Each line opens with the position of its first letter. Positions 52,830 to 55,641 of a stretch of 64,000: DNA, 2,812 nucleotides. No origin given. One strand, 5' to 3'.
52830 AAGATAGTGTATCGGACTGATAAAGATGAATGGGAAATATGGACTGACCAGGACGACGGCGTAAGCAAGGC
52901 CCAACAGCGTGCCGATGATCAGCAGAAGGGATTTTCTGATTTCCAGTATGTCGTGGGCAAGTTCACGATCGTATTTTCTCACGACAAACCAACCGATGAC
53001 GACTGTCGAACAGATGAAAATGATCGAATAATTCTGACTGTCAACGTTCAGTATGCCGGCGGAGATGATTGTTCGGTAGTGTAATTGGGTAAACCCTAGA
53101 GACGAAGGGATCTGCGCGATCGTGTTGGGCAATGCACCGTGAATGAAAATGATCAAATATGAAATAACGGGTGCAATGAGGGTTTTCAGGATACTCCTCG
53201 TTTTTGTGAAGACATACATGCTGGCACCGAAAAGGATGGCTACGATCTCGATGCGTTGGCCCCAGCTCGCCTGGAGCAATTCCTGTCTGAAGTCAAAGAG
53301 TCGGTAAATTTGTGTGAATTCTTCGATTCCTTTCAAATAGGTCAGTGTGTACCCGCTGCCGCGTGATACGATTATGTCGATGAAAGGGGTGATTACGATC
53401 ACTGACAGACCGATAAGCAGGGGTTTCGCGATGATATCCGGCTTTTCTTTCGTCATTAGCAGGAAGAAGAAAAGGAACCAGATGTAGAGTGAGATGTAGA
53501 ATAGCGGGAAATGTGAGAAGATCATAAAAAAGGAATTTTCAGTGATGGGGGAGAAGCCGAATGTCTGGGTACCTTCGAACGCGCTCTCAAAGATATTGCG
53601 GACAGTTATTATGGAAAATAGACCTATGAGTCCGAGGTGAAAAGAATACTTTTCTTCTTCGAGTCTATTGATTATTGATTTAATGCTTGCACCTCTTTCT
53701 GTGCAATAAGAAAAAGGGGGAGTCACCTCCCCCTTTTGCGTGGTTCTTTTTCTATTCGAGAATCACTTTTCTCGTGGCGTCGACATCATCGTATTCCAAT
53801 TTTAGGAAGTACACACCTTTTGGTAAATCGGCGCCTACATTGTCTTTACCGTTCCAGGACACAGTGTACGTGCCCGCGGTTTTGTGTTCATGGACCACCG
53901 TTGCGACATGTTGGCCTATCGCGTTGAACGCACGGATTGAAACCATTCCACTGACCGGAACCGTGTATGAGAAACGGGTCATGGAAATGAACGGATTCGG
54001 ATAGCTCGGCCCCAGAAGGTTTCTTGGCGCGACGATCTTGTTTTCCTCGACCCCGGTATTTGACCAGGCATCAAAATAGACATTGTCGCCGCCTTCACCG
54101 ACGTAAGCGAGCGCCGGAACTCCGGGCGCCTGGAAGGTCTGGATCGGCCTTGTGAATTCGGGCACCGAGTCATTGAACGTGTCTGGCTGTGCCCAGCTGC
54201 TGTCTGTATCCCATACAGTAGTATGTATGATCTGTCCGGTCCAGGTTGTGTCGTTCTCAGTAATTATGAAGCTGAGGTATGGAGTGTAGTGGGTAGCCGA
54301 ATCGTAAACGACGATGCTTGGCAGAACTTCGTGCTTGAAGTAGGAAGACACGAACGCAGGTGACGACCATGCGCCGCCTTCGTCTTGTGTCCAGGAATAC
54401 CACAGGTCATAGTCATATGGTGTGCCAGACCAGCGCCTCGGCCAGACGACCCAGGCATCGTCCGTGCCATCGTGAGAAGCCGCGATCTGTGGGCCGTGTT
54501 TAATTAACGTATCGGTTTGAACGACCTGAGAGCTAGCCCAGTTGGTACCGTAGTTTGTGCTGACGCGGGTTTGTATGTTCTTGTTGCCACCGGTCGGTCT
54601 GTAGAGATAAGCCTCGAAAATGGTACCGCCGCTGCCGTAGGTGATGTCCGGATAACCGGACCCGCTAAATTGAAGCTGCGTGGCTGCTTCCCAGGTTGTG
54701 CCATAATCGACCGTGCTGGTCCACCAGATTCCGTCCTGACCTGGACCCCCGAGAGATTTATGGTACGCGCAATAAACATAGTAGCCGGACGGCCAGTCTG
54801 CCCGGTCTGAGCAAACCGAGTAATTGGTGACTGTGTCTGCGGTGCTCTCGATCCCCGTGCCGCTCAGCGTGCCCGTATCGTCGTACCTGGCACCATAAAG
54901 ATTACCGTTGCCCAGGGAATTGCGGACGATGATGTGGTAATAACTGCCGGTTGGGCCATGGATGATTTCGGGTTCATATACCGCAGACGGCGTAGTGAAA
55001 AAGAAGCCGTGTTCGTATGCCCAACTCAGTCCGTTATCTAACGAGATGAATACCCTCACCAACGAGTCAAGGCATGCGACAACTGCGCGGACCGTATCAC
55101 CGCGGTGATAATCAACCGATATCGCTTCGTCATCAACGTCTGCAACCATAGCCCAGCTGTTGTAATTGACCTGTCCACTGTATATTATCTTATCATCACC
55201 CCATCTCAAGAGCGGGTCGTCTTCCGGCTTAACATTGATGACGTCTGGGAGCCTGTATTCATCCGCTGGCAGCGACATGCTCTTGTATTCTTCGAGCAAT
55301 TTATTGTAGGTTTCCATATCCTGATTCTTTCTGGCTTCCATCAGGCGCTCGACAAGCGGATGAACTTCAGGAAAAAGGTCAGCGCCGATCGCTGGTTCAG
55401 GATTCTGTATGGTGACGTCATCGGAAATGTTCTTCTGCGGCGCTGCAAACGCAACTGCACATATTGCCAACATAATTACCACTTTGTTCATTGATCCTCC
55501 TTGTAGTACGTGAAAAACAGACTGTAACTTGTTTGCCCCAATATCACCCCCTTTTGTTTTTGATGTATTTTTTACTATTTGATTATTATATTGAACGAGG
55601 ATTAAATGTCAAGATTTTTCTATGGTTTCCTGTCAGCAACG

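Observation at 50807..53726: UbiA-family prenyltransferase coupled to a polytopic membrane protein with C-terminal TPR array, with a second copy of the polytopic family at 63406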

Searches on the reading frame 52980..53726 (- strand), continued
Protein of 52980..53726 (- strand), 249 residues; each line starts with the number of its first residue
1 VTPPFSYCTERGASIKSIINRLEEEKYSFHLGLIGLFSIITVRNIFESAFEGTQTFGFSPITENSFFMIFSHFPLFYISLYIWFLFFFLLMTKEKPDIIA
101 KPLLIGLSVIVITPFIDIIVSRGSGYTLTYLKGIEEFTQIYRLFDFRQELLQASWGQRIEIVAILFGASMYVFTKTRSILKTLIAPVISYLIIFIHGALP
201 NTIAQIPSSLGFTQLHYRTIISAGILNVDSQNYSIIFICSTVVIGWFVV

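Call 74: search_protein_families(library=pfam, proteins=[L059:14768-15199:+, L050:8543-9199:+, L102:15821-16462:+, L044:8441-9796:+, L068:4434-5624:-, L072:5634-6677:-, L072:6723-7979:+, L083:3-1499:+, L034:3004-3894:-, L111:11528-12463:-], max_evalue=0.01)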
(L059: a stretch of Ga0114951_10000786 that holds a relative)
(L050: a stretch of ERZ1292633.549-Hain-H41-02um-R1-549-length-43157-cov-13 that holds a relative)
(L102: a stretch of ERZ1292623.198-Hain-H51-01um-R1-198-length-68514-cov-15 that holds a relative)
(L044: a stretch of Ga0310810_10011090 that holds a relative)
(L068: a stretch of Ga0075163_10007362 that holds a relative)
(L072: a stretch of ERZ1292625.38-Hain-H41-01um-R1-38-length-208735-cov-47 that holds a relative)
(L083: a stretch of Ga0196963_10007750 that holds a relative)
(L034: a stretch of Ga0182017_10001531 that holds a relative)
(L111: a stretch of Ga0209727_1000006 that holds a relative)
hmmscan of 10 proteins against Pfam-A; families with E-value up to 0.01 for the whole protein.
L059:14768-15199:+ (143 aa): 1 family
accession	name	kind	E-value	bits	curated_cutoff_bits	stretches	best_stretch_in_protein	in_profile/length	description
PF12666.12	PrgI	-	1.8e-10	41.6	27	1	9-86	6-87/91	PrgI family protein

L050:8543-9199:+ (218 aa): 0 families

L102:15821-16462:+ (213 aa): 2 families
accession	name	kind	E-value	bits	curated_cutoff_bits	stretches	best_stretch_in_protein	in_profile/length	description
PF11130.14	TraC_F_IV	-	0.0013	18.3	28.1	1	18-203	14-174/375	TraC protein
PF18924.5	DUF5674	-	0.0018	18.7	27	1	91-168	31-108/109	Protein of unknown function (DUF5674)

L044:8441-9796:+ (452 aa): 4 families
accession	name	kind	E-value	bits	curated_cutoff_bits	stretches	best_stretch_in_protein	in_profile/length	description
PF01935.23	DUF87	-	1.1e-07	32.6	23.2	1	258-320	29-93/220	Helicase HerA, central domain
PF19044.6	P-loop_TraG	-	4.7e-07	29.2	25.8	1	250-440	27-225/413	TraG P-loop domain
PF12846.13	AAA_10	-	0.00013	21.6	27.5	1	253-312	22-84/362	AAA-like domain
PF11130.14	TraC_F_IV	-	0.00072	19.1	28.1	1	117-197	293-372/375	TraC protein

L068:4434-5624:- (396 aa): 1 family
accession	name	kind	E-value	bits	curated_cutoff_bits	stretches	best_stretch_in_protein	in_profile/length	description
PF18895.5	T4SS_pilin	-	0.00037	20.9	26.6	1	55-113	10-68/71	Type IV secretion system pilin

L072:5634-6677:- (347 aa): 0 families

L072:6723-7979:+ (418 aa): 1 family
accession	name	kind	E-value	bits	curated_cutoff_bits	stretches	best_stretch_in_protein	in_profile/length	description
PF01471.23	PG_binding_1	-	0.0064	17.1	23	0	356-411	7-57/57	Putative peptidoglycan binding domain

L083:3-1499:+ (498 aa): 1 family
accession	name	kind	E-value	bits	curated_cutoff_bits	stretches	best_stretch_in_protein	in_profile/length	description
PF01564.23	Spermine_synth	-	1.7e-14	54.3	22.9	1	276-418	13-157/186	Spermine/spermidine synthase domain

L034:3004-3894:- (296 aa): 0 families

L111:11528-12463:- (311 aa): 4 families
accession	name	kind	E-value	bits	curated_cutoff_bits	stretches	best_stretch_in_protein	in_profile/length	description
PF07501.17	G5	-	4.6e-19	68.9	23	1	151-224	2-75/75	G5 domain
PF03990.20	DUF348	-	7.8e-15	54.8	24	2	37-77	1-41/41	G5-linked-Ubiquitin-like domain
PF03330.24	DPBB_1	-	1.7e-14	54.2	28.8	1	231-306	2-83/83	Lytic transglycolase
PF00967.23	Barwin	-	0.001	19.5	21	1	252-302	59-106/119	Barwin family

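Call 82: search_protein_families(library=ncbifam, alignment_id=A4, max_evalue=0.001)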
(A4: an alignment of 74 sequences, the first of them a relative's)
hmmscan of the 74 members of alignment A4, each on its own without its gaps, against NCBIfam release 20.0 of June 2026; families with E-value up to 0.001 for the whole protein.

A. member 1, P0037 (528 aa): 18 families
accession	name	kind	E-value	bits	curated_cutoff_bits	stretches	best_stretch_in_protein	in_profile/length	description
NF009523.0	PRK12884.1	equivalog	4.4e-23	81.9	269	1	293-496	35-231/279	prenyltransferase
NF009525.0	PRK12887.1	equivalog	2.3e-22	79.8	226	1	253-500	13-265/310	homogentisate phytyltransferase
NF005742.0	PRK07566.1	equivalog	3e-22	79.1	313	1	313-499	84-269/315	chlorophyll synthase ChlG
TIGR01476.1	chlor_syn_BchG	subfamily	1e-20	74.3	212.3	1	312-497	55-238/283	(bacterio)chlorophyll synthase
NF009521.0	PRK12882.1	equivalog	2.2e-17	63.2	296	1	295-472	41-211/280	geranylgeranylglycerol-phosphate geranylgeranyltransferase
NF009516.0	PRK12875.1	equivalog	1.2e-15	57.4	205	1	271-512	31-267/292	prenyltransferase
NF009522.0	PRK12883.1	equivalog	1.7e-14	54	353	1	279-491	21-224/279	geranylgeranylglycerol-phosphate geranylgeranyltransferase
TIGR02056.1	ChlG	equivalog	2.2e-14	53.8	436.45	1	311-477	70-241/306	chlorophyll synthase ChlG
NF009058.0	PRK12392.1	subfamily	2.3e-11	43.4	494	1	279-490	35-252/333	bacteriochlorophyll c synthase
NF009513.0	PRK12872.1-3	equivalog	1.8e-10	40.9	288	1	299-500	57-251/293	prenyltransferase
TIGR01475.1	ubiA_other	subfamily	3.1e-10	40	180.8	1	291-498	32-240/282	UbiA-like polyprenyltransferase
NF009512.0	PRK12872.1-1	equivalog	1.8e-09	37.6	278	1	300-472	46-226/303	geranylgeranylglycerol-phosphate geranylgeranyltransferase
NF010119.0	PRK13595.1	equivalog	2.7e-08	33.7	248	1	300-521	53-270/292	prenyltransferase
NF010117.0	PRK13591.1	equivalog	3.3e-08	32.9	238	1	405-492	163-253/307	prenyltransferase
NF004749.0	PRK06080.1-1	equivalog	3e-06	26.6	277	1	375-504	142-267/311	1,4-dihydroxy-2-naphthoate polyprenyltransferase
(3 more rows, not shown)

B. families by the number of members that match (of 74 scanned): 39 families (the first 25 are shown)
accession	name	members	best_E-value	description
NF005742.0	PRK07566.1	72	3.4e-24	chlorophyll synthase ChlG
NF009523.0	PRK12884.1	70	9.2e-28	prenyltransferase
NF009522.0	PRK12883.1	70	5.8e-19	geranylgeranylglycerol-phosphate geranylgeranyltransferase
NF009521.0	PRK12882.1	69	8.1e-22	geranylgeranylglycerol-phosphate geranylgeranyltransferase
NF009525.0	PRK12887.1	67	3.8e-25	homogentisate phytyltransferase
TIGR01476.1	chlor_syn_BchG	67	2.1e-21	(bacterio)chlorophyll synthase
NF009513.0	PRK12872.1-3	53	1.8e-19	prenyltransferase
TIGR02056.1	ChlG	52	2e-15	chlorophyll synthase ChlG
NF009516.0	PRK12875.1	47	1.2e-15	prenyltransferase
NF009058.0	PRK12392.1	46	3.4e-15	bacteriochlorophyll c synthase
NF009512.0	PRK12872.1-1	41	9.3e-13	geranylgeranylglycerol-phosphate geranylgeranyltransferase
NF035940.1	prenyl_rel_EboC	40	3.9e-15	UbiA-like protein EboC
NF006088.0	PRK08238.1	31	2.4e-11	UbiA family prenyltransferase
NF010117.0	PRK13591.1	26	1.3e-09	prenyltransferase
NF010119.0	PRK13595.1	23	9.8e-12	prenyltransferase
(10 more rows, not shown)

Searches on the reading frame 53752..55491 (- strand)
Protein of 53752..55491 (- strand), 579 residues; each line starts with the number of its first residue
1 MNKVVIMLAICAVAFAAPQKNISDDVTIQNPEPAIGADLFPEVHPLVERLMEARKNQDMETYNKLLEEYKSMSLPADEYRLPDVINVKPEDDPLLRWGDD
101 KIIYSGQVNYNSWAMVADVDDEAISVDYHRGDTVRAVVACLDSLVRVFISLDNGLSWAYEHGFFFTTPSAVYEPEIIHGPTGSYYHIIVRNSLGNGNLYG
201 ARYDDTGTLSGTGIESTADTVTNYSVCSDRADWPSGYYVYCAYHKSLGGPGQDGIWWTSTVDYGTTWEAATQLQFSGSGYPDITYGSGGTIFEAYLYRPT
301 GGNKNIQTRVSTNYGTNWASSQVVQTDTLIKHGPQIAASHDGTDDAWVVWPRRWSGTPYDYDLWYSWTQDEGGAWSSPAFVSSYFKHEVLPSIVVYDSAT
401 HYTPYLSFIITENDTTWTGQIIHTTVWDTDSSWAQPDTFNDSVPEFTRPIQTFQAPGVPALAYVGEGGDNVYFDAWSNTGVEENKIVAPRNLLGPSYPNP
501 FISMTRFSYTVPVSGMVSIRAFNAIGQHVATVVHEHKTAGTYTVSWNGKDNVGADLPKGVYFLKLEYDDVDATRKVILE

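Call 4: search_protein_families(library=pfam, proteins=[window:53752-55491:-], max_evalue=0.01)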
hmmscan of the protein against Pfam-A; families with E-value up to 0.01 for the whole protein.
window:53752-55491:- (579 aa): 3 families
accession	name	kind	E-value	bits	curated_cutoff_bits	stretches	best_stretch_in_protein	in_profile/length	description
PF13860.13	FlgD_ig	-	1.1e-07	32.2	27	1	517-568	25-76/79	FlgD Ig-like domain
PF13585.12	CHU_C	-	0.00032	21.2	27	1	517-572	29-78/86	CHU_C Type IX secretion signal domain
PF18962.6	Por_Secre_tail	-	0.00036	21.2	27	1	497-577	2-74/75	Secretion system C-terminal sorting domain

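Call 6: search_protein_families(library=ncbifam, proteins=[window:53752-55491:-], max_evalue=0.1)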
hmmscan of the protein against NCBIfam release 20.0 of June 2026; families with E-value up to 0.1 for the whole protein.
window:53752-55491:- (579 aa): 8 families
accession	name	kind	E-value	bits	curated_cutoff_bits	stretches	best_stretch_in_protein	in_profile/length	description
TIGR04183.1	Por_Secre_tail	domain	7.3e-08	32.3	23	1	497-578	2-71/72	T9SS type A sorting domain-containing protein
NF033707.1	T9SS_sortase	equivalog_domain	8.3e-06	23.7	420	1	496-568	1001-1078/1095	type IX secretion system sortase PorU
NF005176.1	PRK06655.1-1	equivalog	1.4e-05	25.1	230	1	516-572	98-154/197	flagellar hook assembly protein FlgD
NF009453.0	PRK12813.1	equivalog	0.00061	19.4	264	1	530-569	136-175/223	flagellar basal body rod modification protein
NF009276.0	PRK12633.1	equivalog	0.00093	19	383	1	515-573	129-187/234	flagellar basal body rod modification protein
NF009452.0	PRK12812.1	equivalog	0.0046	16.2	258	1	517-571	154-210/289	flagellar basal body rod modification protein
NF009277.0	PRK12634.1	equivalog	0.0051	16.9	333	1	511-568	118-175/221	flagellar basal body rod modification protein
NF038113.1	T9SSA_dep_M36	equivalog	0.071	11.2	885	1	494-578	794-868/869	T9SS-dependent M36 family metallopeptidase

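Call 78: search_solved_structures(query=window:53752-55491:-, max_evalue=1)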
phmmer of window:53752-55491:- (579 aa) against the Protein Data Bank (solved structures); distinct sequences matched with E-value up to 1: 3.
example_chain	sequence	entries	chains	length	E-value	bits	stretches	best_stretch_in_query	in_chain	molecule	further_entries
3osv_A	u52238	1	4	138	0.51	11.8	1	508-565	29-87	Flagellar basal-body rod modification protein FlgD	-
4zzf_A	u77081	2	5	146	0.74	11.3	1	514-573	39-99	Flagellar basal body rod modification protein | Basal-body rod modification protein FlgD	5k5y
4zzk_A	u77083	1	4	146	0.74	11.3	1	514-573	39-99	Basal-body rod modification protein FlgD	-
